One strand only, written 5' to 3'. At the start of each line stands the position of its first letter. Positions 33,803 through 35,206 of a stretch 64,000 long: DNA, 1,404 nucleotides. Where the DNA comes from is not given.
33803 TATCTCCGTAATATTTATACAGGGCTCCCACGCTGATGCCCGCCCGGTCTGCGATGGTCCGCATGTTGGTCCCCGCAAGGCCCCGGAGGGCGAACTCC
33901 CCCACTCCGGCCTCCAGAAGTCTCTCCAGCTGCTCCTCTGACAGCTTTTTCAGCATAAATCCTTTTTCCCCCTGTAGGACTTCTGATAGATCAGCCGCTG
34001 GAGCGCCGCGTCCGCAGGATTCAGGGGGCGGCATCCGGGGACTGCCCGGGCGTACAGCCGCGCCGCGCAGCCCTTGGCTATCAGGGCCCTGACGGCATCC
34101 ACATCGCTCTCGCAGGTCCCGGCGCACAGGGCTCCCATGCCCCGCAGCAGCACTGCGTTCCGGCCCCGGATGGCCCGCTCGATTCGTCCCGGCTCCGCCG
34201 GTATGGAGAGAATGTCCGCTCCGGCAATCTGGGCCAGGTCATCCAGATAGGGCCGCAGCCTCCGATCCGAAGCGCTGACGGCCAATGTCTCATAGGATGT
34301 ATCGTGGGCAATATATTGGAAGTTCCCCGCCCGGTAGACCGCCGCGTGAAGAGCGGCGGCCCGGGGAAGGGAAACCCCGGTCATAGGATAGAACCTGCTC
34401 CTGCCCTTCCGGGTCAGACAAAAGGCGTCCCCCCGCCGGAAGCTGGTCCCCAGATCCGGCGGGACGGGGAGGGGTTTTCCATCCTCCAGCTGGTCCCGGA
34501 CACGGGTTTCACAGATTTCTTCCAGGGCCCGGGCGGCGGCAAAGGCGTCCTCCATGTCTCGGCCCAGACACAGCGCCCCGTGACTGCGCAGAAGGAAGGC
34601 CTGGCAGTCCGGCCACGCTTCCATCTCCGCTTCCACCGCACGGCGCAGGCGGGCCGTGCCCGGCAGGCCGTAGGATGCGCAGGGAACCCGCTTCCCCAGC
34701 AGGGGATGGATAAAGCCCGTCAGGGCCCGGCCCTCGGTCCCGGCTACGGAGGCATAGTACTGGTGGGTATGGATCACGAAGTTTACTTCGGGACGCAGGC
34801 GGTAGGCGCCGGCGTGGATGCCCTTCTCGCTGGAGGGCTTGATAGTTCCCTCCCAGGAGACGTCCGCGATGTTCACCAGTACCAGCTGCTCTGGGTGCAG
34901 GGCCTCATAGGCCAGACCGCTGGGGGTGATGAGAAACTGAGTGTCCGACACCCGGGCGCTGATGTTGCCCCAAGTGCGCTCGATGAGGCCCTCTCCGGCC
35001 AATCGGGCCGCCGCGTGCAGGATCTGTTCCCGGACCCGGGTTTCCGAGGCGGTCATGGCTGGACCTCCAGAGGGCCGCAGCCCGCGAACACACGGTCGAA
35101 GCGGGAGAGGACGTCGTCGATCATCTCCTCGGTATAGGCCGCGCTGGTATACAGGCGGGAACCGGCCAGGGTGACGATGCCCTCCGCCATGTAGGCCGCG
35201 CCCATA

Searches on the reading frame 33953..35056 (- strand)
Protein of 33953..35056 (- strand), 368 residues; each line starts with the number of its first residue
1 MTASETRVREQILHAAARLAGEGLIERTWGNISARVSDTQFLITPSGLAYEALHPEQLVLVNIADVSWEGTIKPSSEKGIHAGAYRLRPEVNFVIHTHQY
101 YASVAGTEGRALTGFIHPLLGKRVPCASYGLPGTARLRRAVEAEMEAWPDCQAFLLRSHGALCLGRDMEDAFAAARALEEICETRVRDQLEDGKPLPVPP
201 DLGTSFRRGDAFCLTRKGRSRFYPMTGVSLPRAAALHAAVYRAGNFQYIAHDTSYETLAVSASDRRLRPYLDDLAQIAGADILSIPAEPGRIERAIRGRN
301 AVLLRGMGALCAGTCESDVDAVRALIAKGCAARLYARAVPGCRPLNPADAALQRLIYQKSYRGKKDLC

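Call 70: search_protein_families(library=pfam, proteins=[window:33953-35056:-], max_evalue=0.00001)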
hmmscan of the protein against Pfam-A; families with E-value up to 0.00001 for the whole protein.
window:33953-35056:- (368 aa): 1 family
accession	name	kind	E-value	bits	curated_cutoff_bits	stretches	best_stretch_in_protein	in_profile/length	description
PF00596.27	Aldolase_II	-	2.1e-52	178.1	22.2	2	10-185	1-182/183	Class II Aldolase and Adducin N-terminal domain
